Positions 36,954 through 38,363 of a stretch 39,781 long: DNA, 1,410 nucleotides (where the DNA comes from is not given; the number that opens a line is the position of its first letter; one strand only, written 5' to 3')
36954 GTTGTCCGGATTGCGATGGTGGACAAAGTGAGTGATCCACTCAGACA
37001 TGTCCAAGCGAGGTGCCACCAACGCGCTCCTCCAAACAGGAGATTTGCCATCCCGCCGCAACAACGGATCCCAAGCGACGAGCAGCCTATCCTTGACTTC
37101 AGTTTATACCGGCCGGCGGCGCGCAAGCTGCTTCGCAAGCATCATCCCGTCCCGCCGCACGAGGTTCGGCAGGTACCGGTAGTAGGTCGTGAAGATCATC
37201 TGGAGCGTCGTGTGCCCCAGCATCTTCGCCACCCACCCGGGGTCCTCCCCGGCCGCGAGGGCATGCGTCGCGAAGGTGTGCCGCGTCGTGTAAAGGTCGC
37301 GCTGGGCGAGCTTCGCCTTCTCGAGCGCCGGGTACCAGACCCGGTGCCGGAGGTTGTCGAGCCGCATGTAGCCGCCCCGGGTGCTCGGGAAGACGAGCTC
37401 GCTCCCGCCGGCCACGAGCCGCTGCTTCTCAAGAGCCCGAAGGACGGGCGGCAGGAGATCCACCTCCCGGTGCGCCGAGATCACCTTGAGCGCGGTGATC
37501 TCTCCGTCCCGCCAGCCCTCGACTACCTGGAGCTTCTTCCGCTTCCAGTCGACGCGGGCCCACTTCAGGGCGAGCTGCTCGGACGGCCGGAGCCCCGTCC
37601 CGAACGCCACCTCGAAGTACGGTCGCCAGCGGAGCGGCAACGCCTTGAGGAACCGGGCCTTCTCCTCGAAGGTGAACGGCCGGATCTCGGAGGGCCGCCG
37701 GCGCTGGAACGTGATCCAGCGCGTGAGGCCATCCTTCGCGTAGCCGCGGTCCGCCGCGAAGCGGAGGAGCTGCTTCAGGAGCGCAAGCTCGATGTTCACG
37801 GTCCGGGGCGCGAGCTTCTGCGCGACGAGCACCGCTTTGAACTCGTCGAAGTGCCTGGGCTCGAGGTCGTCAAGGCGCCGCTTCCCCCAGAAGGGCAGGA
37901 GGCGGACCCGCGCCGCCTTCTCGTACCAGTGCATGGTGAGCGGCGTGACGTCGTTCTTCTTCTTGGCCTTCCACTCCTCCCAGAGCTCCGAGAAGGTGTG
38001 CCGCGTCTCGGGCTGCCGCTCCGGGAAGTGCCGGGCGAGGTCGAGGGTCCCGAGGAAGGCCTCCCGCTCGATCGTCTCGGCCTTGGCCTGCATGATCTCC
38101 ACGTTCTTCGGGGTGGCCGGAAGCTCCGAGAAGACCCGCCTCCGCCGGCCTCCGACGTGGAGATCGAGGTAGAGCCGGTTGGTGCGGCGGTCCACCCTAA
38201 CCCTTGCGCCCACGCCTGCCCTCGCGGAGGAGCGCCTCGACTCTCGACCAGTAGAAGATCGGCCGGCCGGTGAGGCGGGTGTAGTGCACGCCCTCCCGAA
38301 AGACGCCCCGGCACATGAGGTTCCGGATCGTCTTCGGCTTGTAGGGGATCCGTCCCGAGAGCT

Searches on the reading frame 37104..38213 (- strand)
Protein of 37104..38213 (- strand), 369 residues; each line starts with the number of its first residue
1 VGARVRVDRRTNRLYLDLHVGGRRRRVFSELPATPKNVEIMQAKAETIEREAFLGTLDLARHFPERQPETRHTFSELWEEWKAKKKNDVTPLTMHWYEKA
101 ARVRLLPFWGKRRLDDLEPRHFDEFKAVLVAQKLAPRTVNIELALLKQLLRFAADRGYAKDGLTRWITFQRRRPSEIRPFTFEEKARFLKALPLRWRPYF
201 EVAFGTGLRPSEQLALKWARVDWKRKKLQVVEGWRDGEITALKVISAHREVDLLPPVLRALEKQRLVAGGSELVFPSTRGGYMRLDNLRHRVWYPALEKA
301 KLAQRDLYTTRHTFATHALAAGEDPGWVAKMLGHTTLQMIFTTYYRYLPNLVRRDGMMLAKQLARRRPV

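Call 86: search_protein_families(library=pfam, proteins=[window:37104-38213:-], max_evalue=0.001)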
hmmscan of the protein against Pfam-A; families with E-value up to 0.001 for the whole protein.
window:37104-38213:- (369 aa): 3 families
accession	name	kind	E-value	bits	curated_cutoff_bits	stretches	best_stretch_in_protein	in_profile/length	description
PF00589.27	Phage_integrase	-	1.8e-16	60.9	27.1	1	190-346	18-167/172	Phage integrase family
PF12167.14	Arm-DNA-bind_2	-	2.9e-10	40.4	22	1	7-65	4-63/65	Arm DNA-binding domain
PF14659.12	Phage_int_SAM_3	-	1.4e-09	38.5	22.6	1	73-125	1-53/58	Phage integrase, N-terminal SAM-like domain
